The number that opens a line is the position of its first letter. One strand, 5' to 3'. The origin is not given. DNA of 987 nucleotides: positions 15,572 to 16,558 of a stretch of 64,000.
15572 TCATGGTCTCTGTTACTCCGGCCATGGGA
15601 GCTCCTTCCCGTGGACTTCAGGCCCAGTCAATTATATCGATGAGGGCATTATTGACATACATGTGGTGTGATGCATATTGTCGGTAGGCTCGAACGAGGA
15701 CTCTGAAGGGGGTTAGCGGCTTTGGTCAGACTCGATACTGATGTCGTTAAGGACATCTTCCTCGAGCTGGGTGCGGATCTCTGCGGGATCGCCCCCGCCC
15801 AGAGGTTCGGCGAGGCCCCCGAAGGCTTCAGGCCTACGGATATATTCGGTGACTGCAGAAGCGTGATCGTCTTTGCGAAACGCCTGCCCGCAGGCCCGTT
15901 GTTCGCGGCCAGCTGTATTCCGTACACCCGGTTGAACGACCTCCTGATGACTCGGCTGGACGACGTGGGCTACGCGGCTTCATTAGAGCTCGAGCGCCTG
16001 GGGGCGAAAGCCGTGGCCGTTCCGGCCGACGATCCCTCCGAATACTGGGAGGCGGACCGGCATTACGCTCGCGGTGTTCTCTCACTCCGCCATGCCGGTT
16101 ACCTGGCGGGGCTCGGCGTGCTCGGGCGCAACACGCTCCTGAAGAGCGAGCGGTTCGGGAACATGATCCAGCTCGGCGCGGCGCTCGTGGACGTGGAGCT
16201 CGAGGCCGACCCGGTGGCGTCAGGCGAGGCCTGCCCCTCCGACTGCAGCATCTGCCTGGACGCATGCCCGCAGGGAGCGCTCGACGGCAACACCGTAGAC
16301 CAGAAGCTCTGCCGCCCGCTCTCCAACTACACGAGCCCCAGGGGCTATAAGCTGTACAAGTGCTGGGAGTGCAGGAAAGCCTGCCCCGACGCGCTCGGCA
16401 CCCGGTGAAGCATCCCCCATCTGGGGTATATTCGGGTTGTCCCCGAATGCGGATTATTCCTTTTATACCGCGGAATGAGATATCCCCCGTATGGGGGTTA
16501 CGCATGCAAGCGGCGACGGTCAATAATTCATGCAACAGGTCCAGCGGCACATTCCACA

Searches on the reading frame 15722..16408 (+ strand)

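Call 40: search_protein_families(library=pfam, max_evalue=0.01, proteins=[window:15722-16408:+])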
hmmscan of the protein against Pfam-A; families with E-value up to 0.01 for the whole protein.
window:15722-16408:+ (228 aa): 2 families
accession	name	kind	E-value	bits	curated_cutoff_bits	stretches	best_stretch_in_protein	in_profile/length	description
PF13484.11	Fer4_16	-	0.0017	19.5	30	0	174-222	4-64/66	4Fe-4S double cluster binding domain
PF13187.11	Fer4_9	-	0.0052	17.2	27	0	163-186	34-51/52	4Fe-4S dicluster domain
